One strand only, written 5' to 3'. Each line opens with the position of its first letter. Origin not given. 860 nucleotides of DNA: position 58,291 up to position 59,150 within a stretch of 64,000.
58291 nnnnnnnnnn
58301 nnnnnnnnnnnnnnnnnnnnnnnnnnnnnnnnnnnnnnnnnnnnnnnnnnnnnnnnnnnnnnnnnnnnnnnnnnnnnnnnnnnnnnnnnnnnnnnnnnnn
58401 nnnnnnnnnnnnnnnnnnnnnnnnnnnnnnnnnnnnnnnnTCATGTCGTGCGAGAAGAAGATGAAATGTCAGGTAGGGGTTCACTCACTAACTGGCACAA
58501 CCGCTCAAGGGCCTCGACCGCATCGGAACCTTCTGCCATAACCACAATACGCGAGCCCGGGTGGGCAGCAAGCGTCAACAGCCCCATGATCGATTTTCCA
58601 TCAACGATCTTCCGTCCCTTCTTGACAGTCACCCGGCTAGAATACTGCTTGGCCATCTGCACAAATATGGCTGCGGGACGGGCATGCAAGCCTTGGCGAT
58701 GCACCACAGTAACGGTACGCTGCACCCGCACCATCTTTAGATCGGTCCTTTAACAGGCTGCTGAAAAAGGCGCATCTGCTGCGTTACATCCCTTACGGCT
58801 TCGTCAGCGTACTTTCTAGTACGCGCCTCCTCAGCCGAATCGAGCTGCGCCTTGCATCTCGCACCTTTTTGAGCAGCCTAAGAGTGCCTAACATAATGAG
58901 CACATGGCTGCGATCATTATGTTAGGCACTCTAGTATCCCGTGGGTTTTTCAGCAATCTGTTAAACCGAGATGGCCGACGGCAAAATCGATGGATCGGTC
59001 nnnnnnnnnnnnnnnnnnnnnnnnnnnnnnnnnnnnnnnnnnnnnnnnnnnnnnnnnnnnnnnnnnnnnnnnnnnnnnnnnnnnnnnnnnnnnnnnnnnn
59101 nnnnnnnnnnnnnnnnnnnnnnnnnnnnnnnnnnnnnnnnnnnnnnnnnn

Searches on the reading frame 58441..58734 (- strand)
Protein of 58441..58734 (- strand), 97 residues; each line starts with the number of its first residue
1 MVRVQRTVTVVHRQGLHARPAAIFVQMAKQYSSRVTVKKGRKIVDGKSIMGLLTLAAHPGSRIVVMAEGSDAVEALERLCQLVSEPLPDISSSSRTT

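Call 15: search_protein_families(library=pfam, proteins=[window:58441-58734:-])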
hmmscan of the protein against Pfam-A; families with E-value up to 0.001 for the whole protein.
window:58441-58734:- (97 aa): 1 family
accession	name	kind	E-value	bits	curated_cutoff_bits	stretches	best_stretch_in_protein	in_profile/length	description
PF00381.24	PTS-HPr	-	4.5e-30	104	23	1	4-84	1-80/81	PTS HPr component phosphorylation site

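Call 19: find_encoding_contigs(protein=window:58441-58734:-, flank=10000, max_places=10)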
Protein window:58441-58734:- (97 aa): 6 contigs read that carry it; 5 places shown.
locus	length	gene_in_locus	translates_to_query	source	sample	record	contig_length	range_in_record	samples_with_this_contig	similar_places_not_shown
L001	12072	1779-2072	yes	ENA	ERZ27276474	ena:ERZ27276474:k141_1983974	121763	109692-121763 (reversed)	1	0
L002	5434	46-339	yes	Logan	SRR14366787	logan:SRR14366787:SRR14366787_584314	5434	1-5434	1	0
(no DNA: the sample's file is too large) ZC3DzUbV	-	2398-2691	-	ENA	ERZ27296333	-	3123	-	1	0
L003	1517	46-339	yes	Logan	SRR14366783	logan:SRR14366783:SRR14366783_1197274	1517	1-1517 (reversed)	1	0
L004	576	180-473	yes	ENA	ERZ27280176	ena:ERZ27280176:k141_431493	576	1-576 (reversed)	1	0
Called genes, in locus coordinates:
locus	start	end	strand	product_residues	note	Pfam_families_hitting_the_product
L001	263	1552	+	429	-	PF01933:CofD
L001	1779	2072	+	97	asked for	PF00381:PTS-HPr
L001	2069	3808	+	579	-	PF05524:PEP-utilisers_N, PF00391:PEP-utilizers, PF02896:PEP-utilizers_C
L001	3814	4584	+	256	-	PF00483:NTP_transferase, PF12804:NTP_transf_3 (weak)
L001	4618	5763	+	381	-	PF00438:S-AdoMet_synt_N, PF02772:S-AdoMet_synt_M, PF02773:S-AdoMet_synt_C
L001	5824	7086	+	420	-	PF05221:AdoHcyase, PF02826:2-Hacid_dh_C (weak), PF00670:AdoHcyase_NAD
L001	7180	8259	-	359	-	PF03739:LptF_LptG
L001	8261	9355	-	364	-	PF03739:LptF_LptG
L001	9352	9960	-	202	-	-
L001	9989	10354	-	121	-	-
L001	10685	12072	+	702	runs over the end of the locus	PF03190:Thioredox_DsbH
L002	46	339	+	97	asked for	PF00381:PTS-HPr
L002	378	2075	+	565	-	PF05524:PEP-utilisers_N, PF00391:PEP-utilizers, PF02896:PEP-utilizers_C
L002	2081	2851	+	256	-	PF00483:NTP_transferase, PF12804:NTP_transf_3 (weak)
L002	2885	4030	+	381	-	PF00438:S-AdoMet_synt_N, PF02772:S-AdoMet_synt_M, PF02773:S-AdoMet_synt_C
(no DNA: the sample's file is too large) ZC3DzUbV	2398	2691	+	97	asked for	PF00381:PTS-HPr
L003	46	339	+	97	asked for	PF00381:PTS-HPr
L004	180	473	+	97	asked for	PF00381:PTS-HPr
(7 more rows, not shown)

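Call 67: list_cluster_members(proteins=[window:58441-58734:-, window:53427-54689:-, window:54750-55895:-])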
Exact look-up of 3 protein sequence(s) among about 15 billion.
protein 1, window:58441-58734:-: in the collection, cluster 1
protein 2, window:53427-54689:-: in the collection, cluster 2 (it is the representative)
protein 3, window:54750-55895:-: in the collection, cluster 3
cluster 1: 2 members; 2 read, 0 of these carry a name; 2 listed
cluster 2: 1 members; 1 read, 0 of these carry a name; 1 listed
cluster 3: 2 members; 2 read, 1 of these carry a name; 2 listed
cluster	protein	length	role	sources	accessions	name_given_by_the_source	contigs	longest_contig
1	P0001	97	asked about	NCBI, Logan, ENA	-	-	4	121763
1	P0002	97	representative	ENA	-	-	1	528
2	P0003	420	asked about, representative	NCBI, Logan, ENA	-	-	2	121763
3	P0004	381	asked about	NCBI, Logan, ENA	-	-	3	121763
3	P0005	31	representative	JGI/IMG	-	hypothetical protein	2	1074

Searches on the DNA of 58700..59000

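Call 56: search_rna_families(source=window, start=58700, end=59000, threshold=evalue, max_evalue=10)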
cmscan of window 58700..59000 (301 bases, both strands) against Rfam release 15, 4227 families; matches with E-value up to 10: 3.
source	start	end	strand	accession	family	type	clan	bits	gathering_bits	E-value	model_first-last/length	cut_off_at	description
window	58881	58932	-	RF03588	mir-2319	Gene; miRNA;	-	24.3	89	0.0077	7-65/71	no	mir-2319 microRNA precursor family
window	58879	58933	+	RF03588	mir-2319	Gene; miRNA;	-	24.1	89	0.0085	1-71/71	no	mir-2319 microRNA precursor family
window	58879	58933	-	RF03516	MIR5229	Gene; miRNA;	-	15.7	80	1.9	1-87/87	no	MIR5229 microRNA precursor family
